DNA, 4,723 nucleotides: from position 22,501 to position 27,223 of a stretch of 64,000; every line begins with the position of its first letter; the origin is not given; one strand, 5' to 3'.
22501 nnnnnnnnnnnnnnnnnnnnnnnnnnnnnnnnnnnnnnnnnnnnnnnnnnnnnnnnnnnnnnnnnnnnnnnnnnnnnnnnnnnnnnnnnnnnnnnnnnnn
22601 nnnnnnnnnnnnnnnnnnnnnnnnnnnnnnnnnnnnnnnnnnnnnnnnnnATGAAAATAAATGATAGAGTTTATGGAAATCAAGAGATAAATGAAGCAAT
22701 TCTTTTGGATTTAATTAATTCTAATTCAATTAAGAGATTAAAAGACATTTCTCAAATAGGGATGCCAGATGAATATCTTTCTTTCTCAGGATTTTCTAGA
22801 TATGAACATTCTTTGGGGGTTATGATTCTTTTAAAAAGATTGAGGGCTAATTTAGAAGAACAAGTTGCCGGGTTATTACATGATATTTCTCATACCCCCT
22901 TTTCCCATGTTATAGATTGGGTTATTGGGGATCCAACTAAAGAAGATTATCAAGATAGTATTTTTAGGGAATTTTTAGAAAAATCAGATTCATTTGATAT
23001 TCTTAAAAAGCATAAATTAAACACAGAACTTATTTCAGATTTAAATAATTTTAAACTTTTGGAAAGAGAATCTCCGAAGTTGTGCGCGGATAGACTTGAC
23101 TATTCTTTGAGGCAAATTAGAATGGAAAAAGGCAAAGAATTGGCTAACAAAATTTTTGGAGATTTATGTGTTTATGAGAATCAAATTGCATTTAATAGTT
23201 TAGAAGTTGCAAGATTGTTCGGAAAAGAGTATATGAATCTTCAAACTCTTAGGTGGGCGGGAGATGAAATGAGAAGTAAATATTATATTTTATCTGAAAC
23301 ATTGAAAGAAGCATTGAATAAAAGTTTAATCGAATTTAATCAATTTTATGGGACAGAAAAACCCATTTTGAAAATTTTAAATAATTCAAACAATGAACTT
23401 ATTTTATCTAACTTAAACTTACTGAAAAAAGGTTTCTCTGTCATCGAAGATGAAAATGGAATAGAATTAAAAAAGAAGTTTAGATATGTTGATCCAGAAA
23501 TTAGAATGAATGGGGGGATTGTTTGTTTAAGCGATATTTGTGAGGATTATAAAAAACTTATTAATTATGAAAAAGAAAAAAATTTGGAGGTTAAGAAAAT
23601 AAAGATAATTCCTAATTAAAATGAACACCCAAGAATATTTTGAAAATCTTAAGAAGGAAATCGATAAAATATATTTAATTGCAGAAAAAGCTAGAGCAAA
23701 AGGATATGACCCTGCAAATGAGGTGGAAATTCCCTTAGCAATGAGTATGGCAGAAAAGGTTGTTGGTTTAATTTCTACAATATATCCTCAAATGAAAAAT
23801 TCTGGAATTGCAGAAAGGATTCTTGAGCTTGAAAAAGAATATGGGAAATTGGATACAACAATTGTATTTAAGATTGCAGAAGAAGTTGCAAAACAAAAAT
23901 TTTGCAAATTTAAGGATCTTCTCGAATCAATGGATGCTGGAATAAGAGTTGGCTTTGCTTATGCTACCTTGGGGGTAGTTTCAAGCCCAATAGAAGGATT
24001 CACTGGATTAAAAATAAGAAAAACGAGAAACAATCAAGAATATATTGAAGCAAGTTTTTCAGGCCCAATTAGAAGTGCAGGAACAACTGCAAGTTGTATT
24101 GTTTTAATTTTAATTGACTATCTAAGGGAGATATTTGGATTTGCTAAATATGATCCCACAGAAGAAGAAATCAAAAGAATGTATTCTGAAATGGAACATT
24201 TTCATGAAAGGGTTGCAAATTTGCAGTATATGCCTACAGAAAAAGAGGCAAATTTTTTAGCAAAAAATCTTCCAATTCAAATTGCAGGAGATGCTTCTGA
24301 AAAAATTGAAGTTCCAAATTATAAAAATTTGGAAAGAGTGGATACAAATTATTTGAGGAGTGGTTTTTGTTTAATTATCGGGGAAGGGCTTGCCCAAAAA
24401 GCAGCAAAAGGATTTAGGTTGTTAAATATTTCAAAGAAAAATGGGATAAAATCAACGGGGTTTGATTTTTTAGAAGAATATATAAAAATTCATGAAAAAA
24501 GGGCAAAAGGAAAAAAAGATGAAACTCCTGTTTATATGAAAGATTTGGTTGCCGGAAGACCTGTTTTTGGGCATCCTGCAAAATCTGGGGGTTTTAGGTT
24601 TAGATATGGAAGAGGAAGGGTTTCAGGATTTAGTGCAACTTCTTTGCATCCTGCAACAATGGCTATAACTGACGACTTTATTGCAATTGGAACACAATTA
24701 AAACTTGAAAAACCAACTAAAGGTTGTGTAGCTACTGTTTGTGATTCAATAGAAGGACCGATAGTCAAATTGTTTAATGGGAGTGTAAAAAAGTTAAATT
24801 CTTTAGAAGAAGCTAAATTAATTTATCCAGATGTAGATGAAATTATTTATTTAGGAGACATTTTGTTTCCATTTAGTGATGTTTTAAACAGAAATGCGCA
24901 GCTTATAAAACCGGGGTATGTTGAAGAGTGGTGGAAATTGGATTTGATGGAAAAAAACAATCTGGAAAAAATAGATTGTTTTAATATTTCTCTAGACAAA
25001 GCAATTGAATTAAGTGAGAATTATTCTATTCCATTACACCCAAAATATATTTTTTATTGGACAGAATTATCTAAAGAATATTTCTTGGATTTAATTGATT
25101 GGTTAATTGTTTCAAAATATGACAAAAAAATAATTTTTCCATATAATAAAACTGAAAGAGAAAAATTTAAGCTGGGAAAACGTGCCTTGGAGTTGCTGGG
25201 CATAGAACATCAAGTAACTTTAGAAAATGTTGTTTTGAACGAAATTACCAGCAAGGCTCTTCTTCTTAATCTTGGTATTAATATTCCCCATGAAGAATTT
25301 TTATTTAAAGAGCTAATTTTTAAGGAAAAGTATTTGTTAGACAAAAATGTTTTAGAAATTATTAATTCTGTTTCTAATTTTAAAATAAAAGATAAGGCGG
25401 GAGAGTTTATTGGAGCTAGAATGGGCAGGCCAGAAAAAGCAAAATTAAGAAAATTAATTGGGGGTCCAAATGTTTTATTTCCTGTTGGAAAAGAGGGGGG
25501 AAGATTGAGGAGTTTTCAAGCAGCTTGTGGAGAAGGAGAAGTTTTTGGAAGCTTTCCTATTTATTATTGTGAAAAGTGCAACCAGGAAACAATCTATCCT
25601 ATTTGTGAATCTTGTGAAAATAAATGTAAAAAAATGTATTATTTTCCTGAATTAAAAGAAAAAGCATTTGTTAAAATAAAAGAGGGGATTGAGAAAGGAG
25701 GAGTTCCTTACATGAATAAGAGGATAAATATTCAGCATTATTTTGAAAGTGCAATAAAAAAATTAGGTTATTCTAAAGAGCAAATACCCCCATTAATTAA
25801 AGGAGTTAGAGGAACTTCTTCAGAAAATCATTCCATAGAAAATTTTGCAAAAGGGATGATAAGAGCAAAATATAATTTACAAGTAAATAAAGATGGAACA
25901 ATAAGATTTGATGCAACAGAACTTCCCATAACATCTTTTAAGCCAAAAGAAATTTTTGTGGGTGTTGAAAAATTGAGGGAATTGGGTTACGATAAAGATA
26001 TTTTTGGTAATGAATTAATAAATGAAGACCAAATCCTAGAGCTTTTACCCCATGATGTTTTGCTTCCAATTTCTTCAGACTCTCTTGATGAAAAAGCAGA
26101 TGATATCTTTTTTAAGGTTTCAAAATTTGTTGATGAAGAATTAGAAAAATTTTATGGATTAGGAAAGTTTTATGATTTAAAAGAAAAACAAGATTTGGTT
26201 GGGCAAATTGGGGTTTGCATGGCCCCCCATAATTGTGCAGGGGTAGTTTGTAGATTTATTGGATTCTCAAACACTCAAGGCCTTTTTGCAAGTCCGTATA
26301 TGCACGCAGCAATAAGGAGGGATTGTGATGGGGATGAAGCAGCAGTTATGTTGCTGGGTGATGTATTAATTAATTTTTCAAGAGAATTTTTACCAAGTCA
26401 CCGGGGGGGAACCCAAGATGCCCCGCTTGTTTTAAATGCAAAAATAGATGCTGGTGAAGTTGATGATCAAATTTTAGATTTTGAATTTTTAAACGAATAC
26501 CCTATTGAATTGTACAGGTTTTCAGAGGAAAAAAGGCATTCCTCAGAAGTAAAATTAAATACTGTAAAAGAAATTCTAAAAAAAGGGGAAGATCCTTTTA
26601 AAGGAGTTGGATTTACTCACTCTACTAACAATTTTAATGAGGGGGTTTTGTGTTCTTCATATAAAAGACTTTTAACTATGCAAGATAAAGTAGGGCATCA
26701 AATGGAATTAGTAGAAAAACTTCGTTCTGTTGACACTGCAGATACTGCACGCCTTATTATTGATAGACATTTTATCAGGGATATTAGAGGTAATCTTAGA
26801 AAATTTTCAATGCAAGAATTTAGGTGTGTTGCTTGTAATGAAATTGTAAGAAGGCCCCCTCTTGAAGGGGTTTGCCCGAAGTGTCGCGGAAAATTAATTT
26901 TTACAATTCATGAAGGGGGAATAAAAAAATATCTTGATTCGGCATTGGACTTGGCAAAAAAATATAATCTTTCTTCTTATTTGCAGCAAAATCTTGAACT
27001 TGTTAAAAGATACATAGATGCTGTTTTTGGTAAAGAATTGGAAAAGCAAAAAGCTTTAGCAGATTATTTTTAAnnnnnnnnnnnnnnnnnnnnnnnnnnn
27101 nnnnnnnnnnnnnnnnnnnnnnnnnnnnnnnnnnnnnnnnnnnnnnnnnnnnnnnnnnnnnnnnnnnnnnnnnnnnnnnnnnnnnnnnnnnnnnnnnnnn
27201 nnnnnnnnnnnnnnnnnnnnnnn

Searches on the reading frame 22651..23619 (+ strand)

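Call 56: search_protein_families(library=ncbifam, proteins=[window:22651-23619:+], max_evalue=0.001)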
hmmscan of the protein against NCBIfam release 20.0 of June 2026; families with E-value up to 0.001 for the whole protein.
window:22651-23619:+ (322 aa): 0 families

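Call 57: search_protein_families(library=pfam, proteins=[window:22651-23619:+], max_evalue=0.001)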
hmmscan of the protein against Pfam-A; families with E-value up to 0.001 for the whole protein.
window:22651-23619:+ (322 aa): 1 family
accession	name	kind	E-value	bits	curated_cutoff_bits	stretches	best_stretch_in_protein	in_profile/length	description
PF01966.28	HD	-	4.5e-09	37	22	1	50-125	1-73/116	HD domain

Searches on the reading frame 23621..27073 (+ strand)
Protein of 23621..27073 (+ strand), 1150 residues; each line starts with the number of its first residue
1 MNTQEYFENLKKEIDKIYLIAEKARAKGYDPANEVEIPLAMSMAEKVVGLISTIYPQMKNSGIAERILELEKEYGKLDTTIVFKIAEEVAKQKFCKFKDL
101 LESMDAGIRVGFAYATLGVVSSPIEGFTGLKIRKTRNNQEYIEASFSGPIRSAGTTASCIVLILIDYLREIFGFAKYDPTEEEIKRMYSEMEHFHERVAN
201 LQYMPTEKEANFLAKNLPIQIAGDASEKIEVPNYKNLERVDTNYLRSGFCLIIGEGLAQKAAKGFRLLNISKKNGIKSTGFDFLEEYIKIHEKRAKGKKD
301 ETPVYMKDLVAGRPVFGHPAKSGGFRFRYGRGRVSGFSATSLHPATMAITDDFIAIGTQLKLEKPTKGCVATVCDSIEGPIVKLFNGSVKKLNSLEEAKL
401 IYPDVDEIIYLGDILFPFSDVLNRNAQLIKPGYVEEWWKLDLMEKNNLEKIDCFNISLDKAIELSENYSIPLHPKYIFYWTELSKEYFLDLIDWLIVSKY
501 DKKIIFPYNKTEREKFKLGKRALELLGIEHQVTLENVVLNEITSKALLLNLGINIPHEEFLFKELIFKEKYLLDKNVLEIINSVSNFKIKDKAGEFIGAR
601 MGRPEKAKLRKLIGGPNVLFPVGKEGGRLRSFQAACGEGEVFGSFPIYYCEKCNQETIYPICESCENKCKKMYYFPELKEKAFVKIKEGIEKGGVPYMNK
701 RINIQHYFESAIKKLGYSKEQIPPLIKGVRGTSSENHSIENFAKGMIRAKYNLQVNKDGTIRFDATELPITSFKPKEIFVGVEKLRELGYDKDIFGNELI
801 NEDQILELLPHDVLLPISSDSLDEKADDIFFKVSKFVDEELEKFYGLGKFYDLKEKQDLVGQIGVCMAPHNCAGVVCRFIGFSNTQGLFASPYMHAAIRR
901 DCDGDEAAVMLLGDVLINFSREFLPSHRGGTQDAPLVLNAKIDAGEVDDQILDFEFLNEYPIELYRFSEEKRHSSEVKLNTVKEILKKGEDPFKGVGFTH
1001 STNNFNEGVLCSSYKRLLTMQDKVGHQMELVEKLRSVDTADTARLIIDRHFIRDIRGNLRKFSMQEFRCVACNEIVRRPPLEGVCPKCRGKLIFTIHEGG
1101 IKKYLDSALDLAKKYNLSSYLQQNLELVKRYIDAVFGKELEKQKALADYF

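Call 56: search_protein_families(library=ncbifam, proteins=[window:23621-27073:+], max_evalue=0.001)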
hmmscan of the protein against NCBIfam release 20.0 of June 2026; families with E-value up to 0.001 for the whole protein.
window:23621-27073:+ (1150 aa): 4 families
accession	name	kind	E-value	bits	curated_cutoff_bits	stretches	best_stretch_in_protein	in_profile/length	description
NF003103.0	PRK04023.1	equivalog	0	1227.7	1269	1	3-1150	8-1125/1125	DNA polymerase II large subunit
NF011302.0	PRK14714.1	equivalog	0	1095.2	1791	2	3-902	7-932/1350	DNA-directed DNA polymerase II large subunit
TIGR00354.1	polC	equivalog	0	1073.7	702.15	1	3-1149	3-1096/1096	DNA polymerase II large subunit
NF011303.0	PRK14715.1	equivalog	1.5e-299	996.8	1585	3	305-902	326-896/1627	DNA-directed DNA polymerase II large subunit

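Call 57: search_protein_families(library=pfam, proteins=[window:23621-27073:+], max_evalue=0.001)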
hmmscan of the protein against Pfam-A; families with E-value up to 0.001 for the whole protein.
window:23621-27073:+ (1150 aa): 3 families
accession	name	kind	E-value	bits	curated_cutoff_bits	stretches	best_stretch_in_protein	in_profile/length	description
PF24844.1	PolC_DP2_central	-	2.3e-107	359.6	24.3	1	302-679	11-367/372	DNA polymerase II large subunit DP2, central domain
PF24846.1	PolC_DP2_cat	-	2.8e-99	332.3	24.3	1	725-1023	7-299/299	DNA polymerase II large subunit DP2, catalytic domain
PF03833.19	PolC_DP2_N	-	5.5e-74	249.2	24.3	1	5-289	1-270/271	DNA polymerase II large subunit DP2, N-terminal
